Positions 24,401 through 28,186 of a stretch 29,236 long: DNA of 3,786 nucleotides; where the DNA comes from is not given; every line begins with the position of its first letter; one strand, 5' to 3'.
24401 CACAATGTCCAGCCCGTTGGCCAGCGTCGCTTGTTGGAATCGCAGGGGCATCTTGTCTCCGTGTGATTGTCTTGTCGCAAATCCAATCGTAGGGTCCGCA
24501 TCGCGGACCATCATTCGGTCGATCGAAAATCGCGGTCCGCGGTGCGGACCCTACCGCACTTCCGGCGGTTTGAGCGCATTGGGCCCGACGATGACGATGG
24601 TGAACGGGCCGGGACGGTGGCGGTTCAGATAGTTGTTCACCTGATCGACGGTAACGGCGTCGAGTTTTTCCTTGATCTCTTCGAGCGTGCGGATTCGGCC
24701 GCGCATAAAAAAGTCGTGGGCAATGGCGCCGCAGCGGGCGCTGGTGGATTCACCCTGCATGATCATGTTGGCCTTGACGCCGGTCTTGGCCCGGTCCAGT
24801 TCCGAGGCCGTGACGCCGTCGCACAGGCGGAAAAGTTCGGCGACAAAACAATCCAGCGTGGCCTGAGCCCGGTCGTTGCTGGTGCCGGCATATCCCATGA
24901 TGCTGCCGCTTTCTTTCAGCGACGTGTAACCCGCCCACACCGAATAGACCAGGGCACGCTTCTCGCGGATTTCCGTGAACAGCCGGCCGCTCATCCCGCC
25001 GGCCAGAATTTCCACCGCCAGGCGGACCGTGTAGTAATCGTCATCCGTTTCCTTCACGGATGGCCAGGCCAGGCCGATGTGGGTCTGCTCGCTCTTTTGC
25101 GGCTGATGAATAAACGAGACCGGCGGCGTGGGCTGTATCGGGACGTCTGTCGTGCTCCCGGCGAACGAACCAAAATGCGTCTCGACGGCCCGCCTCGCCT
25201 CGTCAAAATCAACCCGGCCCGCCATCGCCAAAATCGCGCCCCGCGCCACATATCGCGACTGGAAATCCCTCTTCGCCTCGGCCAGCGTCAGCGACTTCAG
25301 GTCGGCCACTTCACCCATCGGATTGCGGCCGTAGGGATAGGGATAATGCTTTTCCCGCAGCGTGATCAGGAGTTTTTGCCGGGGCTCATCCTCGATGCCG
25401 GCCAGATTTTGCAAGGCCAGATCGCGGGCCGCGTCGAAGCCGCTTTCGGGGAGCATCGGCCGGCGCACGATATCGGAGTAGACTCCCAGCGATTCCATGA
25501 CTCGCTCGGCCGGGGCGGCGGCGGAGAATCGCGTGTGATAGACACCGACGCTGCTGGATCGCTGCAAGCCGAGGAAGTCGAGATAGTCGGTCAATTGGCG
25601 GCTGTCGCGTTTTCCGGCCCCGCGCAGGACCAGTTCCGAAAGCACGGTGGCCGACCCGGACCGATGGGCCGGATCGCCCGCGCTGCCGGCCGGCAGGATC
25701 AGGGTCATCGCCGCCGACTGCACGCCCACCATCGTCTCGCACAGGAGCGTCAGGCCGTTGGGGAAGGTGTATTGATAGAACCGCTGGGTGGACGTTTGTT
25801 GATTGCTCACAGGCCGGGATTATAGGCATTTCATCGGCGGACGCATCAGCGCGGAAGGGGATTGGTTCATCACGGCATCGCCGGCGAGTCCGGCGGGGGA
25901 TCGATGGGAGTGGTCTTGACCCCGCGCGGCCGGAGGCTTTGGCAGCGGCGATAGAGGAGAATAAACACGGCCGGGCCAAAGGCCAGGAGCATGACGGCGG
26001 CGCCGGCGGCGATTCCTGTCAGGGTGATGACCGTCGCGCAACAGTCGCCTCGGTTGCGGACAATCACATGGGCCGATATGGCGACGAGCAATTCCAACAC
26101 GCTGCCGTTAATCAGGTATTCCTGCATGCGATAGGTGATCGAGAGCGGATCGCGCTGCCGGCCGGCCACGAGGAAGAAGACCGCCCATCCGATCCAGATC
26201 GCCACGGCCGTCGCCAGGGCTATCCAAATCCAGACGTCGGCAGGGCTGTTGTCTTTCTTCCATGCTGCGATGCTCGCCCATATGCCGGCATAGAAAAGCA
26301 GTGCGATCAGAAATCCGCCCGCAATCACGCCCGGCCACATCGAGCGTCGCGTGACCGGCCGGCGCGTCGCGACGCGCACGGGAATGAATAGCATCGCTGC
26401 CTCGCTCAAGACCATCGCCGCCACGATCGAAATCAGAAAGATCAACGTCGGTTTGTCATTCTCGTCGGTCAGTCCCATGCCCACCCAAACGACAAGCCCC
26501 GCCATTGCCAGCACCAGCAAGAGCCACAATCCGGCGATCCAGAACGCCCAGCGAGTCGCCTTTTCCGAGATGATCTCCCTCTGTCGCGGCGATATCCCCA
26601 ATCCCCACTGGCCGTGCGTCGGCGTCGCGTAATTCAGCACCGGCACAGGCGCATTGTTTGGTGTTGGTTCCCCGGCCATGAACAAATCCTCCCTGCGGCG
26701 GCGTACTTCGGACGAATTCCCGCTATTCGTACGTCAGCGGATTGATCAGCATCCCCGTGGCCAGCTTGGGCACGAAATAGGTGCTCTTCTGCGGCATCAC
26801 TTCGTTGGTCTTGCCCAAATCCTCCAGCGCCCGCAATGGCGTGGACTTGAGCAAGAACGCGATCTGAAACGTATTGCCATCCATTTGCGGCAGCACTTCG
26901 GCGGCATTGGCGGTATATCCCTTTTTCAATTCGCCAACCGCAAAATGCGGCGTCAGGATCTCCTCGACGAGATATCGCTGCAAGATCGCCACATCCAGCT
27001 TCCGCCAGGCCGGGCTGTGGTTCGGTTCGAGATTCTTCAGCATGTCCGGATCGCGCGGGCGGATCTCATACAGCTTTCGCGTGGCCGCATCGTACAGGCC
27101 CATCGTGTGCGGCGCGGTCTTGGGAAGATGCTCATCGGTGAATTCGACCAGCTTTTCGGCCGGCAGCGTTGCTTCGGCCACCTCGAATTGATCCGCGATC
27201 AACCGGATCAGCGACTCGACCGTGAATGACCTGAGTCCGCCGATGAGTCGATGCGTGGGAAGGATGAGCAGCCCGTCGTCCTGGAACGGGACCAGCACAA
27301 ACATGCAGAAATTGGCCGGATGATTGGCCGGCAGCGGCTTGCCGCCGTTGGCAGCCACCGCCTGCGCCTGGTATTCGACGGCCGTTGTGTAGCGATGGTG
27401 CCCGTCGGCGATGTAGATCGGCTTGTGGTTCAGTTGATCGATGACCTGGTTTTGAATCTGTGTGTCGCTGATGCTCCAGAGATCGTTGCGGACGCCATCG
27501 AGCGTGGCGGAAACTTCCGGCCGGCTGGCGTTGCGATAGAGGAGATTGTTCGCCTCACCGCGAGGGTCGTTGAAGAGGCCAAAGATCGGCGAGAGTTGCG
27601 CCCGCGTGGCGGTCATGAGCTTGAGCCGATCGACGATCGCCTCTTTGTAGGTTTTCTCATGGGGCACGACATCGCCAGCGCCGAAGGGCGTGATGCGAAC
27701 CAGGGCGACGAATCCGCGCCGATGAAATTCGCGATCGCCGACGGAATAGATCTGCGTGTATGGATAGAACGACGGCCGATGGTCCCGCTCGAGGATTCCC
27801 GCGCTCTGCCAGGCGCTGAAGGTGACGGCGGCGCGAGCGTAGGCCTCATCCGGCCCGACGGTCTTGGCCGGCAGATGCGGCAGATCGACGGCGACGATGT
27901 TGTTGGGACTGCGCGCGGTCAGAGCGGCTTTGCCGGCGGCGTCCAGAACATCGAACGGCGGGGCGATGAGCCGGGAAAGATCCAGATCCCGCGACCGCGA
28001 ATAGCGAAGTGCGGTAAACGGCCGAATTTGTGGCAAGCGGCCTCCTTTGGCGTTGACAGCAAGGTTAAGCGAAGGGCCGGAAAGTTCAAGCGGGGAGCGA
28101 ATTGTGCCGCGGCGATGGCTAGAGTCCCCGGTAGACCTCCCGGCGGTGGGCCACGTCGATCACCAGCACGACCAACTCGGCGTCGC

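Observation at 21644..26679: Tightly packed operon: membrane protein, inactive M16, active M16 and two duplicated membrane-anchored proteins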

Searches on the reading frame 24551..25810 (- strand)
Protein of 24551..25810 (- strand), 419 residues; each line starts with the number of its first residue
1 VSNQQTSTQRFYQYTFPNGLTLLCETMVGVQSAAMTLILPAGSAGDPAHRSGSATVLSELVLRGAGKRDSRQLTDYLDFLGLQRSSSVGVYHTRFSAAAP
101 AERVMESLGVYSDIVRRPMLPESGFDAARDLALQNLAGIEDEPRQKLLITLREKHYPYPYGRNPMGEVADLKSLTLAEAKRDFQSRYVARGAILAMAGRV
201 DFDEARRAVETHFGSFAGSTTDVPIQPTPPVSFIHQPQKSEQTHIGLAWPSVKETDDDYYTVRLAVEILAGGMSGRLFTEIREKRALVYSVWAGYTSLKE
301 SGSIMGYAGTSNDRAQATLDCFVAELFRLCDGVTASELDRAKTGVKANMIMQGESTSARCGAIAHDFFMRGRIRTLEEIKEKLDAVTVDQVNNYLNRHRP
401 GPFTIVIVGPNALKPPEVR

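Call 3: search_protein_families(library=pfam, proteins=[window:24551-25810:-], max_evalue=0.01)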
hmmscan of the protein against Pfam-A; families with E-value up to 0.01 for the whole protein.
window:24551-25810:- (419 aa): 2 families
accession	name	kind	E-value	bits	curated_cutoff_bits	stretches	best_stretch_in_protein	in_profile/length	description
PF05193.26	Peptidase_M16_C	-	2.8e-29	102.7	23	1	174-344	2-180/181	Peptidase M16 inactive domain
PF00675.25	Peptidase_M16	-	2.3e-11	44.2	22.3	1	31-153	11-133/149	Insulinase (Peptidase family M16)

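Call 4: search_protein_families(library=ncbifam, proteins=[window:24551-25810:-], max_evalue=0.01)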
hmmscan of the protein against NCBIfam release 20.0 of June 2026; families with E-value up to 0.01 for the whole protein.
window:24551-25810:- (419 aa): 2 families
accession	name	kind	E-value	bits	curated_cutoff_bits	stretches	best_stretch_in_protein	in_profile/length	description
NF047422.1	YfmF_fam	equivalog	5e-17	61.9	285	1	125-393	124-396/412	EF-P 5-aminopentanol modification-associated protein YfmF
NF011681.0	PRK15101.1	equivalog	0.0011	17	765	1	12-123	44-157/961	pitrilysin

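Call 41: search_solved_structures(query=window:24551-25810:-, max_evalue=1e-10, show_alignments=1)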
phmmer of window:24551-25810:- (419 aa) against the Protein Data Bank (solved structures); distinct sequences matched with E-value up to 1e-10: 23.
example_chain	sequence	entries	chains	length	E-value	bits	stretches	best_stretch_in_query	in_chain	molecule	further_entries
5hxk_A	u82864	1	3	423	2.9e-86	293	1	16-399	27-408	Zinc-dependent peptidase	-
7v4y_B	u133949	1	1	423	4.8e-85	289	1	16-399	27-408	Zinc-dependent peptidase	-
3hdi_A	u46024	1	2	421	4.7e-33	117.8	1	14-393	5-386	Processing protease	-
3gwb_A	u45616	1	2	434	2.9e-27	98.8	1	35-416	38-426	Peptidase M16 inactive domain family protein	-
3eoq_A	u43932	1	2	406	4.9e-27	98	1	13-397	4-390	Putative zinc protease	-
7v4y_A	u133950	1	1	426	1.1e-26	96.8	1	10-397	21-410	Putative zinc protease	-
3amj_B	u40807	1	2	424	1.7e-25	92.9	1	37-411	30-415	zinc peptidase inactive subunit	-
1hr6_B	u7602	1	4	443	1.4e-24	89.9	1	16-412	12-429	MITOCHONDRIAL PROCESSING PEPTIDASE BETA SUBUNIT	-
1hr7_B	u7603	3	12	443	1.4e-24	89.9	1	16-412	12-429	MITOCHONDRIAL PROCESSING PEPTIDASE BETA SUBUNIT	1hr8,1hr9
8ab6_A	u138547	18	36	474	1e-23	87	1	15-395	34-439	YALI0A14806p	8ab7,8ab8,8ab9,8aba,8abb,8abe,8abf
8bep_B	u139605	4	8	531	5.5e-22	81.4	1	14-399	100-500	Probable mitochondrial-processing peptidase subunit beta, mitochondrial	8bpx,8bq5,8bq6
7jrg_A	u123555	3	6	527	2.8e-20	75.8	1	14-399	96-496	Mitochondrial-processing peptidase subunit beta, mitochondrial isoform X1 | MPP-beta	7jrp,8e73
8zno_B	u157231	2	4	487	5.8e-20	74.7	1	14-399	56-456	Mitochondrial-processing peptidase subunit beta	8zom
9f5x_1M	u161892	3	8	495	8.1e-20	74.2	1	15-392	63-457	MPP-Beta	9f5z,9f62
8q1b_A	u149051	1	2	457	7.9e-16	61.1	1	13-390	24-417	Probable mitochondrial-processing peptidase subunit beta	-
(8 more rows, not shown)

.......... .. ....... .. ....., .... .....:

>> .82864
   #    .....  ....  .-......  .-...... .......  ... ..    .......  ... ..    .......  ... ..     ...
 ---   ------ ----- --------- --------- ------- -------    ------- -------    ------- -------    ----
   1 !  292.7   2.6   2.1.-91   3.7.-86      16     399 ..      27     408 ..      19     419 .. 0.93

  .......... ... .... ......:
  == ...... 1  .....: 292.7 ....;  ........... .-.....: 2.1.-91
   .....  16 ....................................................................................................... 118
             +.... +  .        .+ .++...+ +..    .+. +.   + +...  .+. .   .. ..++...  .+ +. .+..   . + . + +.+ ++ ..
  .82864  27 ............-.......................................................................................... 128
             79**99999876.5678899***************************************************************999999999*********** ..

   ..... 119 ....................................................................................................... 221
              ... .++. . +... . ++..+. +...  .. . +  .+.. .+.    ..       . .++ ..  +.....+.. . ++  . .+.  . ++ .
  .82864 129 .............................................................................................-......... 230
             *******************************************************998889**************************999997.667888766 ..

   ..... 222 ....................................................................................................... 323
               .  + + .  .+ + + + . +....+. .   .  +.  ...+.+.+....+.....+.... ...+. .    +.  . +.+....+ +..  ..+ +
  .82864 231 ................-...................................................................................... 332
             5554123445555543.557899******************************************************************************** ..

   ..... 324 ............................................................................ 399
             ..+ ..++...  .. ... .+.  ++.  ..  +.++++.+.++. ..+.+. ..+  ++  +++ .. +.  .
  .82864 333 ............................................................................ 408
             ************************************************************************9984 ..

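Call 57: search_protein_families(library=padloc, proteins=[window:24551-25810:-], max_evalue=0.01)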
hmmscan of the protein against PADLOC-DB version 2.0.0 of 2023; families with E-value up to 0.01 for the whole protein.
window:24551-25810:- (419 aa): 0 families

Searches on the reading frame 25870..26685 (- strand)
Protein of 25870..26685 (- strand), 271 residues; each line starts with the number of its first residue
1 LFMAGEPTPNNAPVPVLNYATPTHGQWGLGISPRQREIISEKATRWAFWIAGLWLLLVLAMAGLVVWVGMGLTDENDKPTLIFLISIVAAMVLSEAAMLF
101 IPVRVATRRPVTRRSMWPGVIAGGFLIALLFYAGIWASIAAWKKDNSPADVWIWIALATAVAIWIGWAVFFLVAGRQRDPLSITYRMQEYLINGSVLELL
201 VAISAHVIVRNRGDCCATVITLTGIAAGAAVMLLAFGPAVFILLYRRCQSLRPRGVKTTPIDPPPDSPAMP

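Call 3: search_protein_families(library=pfam, proteins=[window:25870-26685:-], max_evalue=0.01)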
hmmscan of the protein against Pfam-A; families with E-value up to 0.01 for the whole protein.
window:25870-26685:- (271 aa): 0 families

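Call 4: search_protein_families(library=ncbifam, proteins=[window:25870-26685:-], max_evalue=0.01)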
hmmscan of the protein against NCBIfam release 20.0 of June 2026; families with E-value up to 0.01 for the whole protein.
window:25870-26685:- (271 aa): 1 family
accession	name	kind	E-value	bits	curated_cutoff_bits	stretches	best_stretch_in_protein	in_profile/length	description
TIGR04222.1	near_uncomplex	domain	0.00052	19.7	43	1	35-108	123-191/229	TIGR04222 domain-containing membrane protein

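Call 19: find_homologous_proteins(query=window:25870-26679:-)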
Query window:25870-26679:- (269 aa): 118 proteins with E <= 0.001 among 3528 candidates.
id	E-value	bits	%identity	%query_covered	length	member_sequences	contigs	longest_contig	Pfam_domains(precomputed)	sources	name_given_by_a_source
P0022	1.5e-168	577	97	100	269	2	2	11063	-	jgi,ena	jgi:biotin transporter BioY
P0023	2.7e-135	468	82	97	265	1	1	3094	-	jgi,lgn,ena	-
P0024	5.7e-108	378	64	100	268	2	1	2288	-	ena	-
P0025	3.0e-107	376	63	99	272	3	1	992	-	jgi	jgi:hypothetical protein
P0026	6.7e-105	368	65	97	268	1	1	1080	-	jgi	jgi:NADH:ubiquinone oxidoreductase subunit K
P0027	6.2e-89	316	62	88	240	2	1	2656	-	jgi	jgi:NADH:ubiquinone oxidoreductase subunit K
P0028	2.2e-47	180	42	90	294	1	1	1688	-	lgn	-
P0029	2.2e-45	173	40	90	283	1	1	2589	-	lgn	-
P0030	2.0e-38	150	41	79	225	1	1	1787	-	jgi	jgi:hypothetical protein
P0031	3.2e-38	150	43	78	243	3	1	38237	-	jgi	jgi:hypothetical protein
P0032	1.1e-37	148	44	64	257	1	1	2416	-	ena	-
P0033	2.2e-37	147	46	63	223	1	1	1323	-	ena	-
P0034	3.3e-37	146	43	78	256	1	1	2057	-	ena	-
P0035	4.5e-37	146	46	64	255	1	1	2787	-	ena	-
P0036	1.8e-36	144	48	63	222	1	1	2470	-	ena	-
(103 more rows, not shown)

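Call 22: find_related_loci(query=A2, collection=genome_contigs, flank=10000)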
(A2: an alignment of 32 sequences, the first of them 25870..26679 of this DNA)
Query A2 (269 aa) in genome_contigs; peptide patterns used: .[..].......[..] (x = any residue, [..] = any of these).
191 stretches matched a pattern; 187 encode a relative of the query (tblastn E <= 1e-3); the best 80 are kept; 80 distinct loci.
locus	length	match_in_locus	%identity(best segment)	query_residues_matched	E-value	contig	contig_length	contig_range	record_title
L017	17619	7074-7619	38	74-258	3e-39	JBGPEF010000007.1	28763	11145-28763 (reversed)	MAG: Tepidisphaeraceae bacterium isolate OBJ_0618_7090110_97 k141_7803154_length_28763_cov_14.0000, whole genome shotgun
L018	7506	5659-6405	32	4-251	1e-36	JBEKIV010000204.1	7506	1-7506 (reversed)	MAG: Tepidisphaeraceae bacterium isolate SPRUCE 308 SPRUCE_308_204, whole genome shotgun sequence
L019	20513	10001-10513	43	86-255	2e-36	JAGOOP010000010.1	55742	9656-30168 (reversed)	MAG: Candidatus Omnitrophota bacterium isolate Go_SlDig_bin_84 Go_SlDig_1405_length_55742_cov_13.844484, whole genome sh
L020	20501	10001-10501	43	89-255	6e-36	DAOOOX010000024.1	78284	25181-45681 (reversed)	MAG TPA_asm: Verrucomicrobiia bacterium isolate AMR_MDS_2612 NODE_328_length_78284_cov_14.272802, whole genome shotgun s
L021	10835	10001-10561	38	84-266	2e-35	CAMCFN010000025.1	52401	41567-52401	MAG: Akkermansia muciniphila isolate MiH-22jul19-15 genome assembly, contig: MiH-22jul19-C974, whole genome shotgun sequ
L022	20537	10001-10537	40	86-268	2e-35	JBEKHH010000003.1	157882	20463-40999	MAG: Tepidisphaeraceae bacterium isolate SPRUCE 272 SPRUCE_272_3, whole genome shotgun sequence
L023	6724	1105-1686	38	84-267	6e-35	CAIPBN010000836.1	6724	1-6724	MAG: uncultured Verrucomicrobia bacterium isolate Erken-D9_bin-0968 genome assembly, contig: bin-0968:836/949, whole gen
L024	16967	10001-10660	37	42-252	5e-35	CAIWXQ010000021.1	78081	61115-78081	uncultured bacterium isolate Umea3_bin-3605 genome assembly, contig: bin-3605:21/48, whole genome shotgun sequence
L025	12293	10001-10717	33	29-253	2e-34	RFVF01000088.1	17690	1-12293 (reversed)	MAG: Proteobacteria bacterium isolate WB5_2B_004 contig_100_87, whole genome shotgun sequence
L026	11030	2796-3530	34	28-249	2e-34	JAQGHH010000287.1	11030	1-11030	MAG: Phycisphaerales bacterium isolate RYN_428 scaffold_1784542, whole genome shotgun sequence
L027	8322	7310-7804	40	84-251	4e-34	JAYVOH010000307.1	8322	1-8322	MAG: Verrucomicrobiota bacterium isolate GL68_DN_metabinner_6 GL68_DN_metabinner_6_306, whole genome shotgun sequence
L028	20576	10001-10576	37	86-269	1e-33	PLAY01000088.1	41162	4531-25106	MAG: Limisphaerales bacterium isolate bog_1418 73.20111000_S2D.10_contig_494, whole genome shotgun sequence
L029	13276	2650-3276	37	53-269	8e-34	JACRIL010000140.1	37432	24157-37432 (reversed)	MAG: Planctomycetota bacterium isolate NC_groundwater_1802_Pr3_B-0.1um_59_14 SR-2_scaffold_141_2239562, whole genome sho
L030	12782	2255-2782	43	77-252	2e-33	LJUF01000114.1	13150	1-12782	MAG: Phycisphaerae bacterium SM23_33 WORSMTZ_20893, whole genome shotgun sequence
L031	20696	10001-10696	36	27-252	2e-33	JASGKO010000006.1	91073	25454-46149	MAG: Chthoniobacteraceae bacterium isolate 5N596 JMF-2111-06-0005.ont.bin.596_5, whole genome shotgun sequence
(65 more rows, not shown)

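Call 48: predict_structure(alignment_id=A2)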
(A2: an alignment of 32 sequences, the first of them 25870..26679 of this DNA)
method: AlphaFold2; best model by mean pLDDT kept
length: 269 residues; sequences in the alignment: 32
mean_pLDDT: 75.2   pTM: 0.63
mean pLDDT of the five models: 75.2, 68.1, 67.0, 64.6, 61.4
residues with pLDDT >= 90: 28; 70-90: 159; 50-70: 70; < 50: 12
segments of 3 or more residues with pLDDT < 50: 24-27
pLDDT, mean of each block of 10 residues (from residue 1): 53 51 51 66 77 80 78 80 84 83 80 90 89 85 75 92 92 88 79 70 68 64 71 68 76 66 76
secondary structure, 60 per line:
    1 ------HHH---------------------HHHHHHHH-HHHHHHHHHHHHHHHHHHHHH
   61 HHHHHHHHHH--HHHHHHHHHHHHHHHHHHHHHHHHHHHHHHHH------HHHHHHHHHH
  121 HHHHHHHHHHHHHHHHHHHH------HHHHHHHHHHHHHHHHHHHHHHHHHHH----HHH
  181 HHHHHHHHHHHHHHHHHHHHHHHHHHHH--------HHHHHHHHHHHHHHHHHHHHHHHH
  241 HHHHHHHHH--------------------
elements in order: H31-38 H40-70 H73-104 H111-140 H147-173 H178-208 H217-249

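Call 57: search_protein_families(library=padloc, proteins=[window:25870-26679:-], max_evalue=0.01)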
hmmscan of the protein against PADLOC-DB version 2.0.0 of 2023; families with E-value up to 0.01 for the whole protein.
window:25870-26679:- (269 aa): 0 families

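Call 58: search_protein_families(library=phrogs, proteins=[window:25870-26679:-], max_evalue=0.01)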
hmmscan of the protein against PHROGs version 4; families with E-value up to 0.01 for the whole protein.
window:25870-26679:- (269 aa): 0 families

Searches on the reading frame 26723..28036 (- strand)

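Call 3: search_protein_families(library=pfam, proteins=[window:26723-28036:-], max_evalue=0.01)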
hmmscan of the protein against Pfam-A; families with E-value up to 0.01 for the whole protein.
window:26723-28036:- (437 aa): 1 family
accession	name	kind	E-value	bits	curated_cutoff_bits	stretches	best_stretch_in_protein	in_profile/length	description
PF06245.16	DUF1015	-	7e-81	272.1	25.8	1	4-349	1-324/325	Protein of unknown function (DUF1015)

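Call 4: search_protein_families(library=ncbifam, proteins=[window:26723-28036:-], max_evalue=0.01)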
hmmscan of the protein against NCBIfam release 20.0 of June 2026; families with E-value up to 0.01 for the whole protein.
window:26723-28036:- (437 aa): 0 families

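Call 57: search_protein_families(library=padloc, proteins=[window:26723-28036:-], max_evalue=0.01)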
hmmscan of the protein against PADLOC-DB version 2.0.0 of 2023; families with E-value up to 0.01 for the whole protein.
window:26723-28036:- (437 aa): 0 families

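Call 58: search_protein_families(library=phrogs, proteins=[window:26723-28036:-], max_evalue=0.01)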
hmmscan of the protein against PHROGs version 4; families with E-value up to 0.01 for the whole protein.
window:26723-28036:- (437 aa): 0 families
